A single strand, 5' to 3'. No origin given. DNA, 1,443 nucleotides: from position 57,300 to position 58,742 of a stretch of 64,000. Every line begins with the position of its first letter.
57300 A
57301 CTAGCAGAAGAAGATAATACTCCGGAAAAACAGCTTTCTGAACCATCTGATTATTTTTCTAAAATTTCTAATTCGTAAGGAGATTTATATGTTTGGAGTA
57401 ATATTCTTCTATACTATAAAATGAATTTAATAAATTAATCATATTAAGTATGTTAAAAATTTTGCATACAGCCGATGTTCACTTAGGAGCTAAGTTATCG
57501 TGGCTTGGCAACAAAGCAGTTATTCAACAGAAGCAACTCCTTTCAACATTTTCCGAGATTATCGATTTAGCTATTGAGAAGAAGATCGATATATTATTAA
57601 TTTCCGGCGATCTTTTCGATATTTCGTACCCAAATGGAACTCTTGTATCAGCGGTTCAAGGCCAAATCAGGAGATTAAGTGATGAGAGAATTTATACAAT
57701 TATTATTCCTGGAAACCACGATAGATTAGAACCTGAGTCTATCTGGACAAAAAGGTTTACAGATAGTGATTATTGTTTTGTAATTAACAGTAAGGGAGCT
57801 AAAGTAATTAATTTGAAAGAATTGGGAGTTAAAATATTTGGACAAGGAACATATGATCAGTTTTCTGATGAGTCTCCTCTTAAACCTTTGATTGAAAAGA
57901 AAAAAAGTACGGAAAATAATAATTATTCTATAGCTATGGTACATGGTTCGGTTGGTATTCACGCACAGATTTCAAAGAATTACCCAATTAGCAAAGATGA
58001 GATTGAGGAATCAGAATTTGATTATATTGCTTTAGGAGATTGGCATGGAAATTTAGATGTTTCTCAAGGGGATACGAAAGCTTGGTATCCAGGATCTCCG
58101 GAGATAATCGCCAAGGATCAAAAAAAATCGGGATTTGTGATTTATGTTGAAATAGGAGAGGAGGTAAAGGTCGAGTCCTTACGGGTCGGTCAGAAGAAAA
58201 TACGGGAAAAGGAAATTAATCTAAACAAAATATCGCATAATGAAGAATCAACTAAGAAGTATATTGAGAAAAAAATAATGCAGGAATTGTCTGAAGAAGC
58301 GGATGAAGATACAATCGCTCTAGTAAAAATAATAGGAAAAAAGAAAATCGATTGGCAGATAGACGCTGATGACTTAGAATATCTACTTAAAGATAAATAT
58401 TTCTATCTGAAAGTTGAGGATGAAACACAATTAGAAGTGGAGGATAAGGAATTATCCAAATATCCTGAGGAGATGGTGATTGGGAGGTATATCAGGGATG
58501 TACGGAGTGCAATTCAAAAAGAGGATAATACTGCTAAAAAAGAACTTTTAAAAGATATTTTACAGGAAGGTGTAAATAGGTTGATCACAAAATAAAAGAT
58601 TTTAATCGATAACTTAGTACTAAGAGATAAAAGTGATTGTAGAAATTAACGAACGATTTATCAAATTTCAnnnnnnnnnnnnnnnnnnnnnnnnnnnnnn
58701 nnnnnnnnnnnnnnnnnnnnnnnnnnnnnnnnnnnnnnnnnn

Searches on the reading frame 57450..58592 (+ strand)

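Call 65: search_protein_families(library=pfam, proteins=[window:57450-58592:+], max_evalue=0.00001)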
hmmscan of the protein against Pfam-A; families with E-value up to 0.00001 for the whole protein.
window:57450-58592:+ (381 aa): 1 family
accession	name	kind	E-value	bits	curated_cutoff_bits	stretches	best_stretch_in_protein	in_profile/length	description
PF00149.33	Metallophos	-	1.3e-12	49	21.5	1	2-200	1-190/191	Calcineurin-like phosphoesterase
